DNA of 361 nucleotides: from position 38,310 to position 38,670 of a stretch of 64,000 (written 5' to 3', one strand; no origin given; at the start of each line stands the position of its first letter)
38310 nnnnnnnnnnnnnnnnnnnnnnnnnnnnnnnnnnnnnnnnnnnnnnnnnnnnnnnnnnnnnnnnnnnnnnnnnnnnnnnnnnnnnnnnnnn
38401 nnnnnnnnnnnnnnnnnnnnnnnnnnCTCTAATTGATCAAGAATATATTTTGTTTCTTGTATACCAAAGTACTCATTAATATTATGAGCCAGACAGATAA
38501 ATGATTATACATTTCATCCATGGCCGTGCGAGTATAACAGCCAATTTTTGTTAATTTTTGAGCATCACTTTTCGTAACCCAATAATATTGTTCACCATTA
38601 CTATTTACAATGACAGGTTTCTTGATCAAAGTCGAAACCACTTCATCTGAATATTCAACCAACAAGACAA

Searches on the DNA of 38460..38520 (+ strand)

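Call 35: search_dna_similar(query=window:38460-38520:+, collection=ecoli_genomes, mode=near, max_rows=6)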
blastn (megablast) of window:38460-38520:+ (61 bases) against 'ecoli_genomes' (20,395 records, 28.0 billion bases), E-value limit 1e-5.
Records with a match: 407; places in all: 407; records where one place covers at least 80% of the query: 407.
Genomes with a match: 407 of 5426; with a place that covers at least 80% of the query: 407. Places per genome that has any: lowest 1, median 1, highest 1. On chromosomes: 407 places; on plasmids: 0.
Best place of each record, by identity: 90-95% 406; 80-90% 1.
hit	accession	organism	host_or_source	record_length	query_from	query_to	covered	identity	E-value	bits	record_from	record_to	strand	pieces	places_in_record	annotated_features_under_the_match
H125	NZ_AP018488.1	Escherichia coli O157:H7 strain PV15-279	Homo sapiens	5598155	1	61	100%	93.8%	2e-17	95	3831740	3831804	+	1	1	EscV/YscV/HrcV family type III secretion system export apparatus ...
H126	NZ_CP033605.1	Escherichia coli O157:H7 strain TR01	Cattle carcass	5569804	1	61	100%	93.8%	2e-17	95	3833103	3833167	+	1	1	EscV/YscV/HrcV family type III secretion system export apparatus ...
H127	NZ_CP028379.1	Escherichia coli O145 str. RM9872 strain RM9872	Bos taurus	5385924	1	61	100%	93.8%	2e-17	95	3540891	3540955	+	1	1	EscV/YscV/HrcV family type III secretion system export apparatus ...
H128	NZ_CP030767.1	Escherichia coli strain 2017C-4109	missing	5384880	1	61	100%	93.8%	2e-17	95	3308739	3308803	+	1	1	EscV/YscV/HrcV family type III secretion system export apparatus ...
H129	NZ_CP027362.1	Escherichia coli strain 95-3192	missing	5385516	1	61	100%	93.8%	2e-17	95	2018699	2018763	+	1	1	EscV/YscV/HrcV family type III secretion system export apparatus ...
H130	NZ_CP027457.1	Escherichia coli strain 88-3493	missing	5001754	1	61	100%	93.8%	2e-17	95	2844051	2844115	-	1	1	EscV/YscV/HrcV family type III secretion system export apparatus ...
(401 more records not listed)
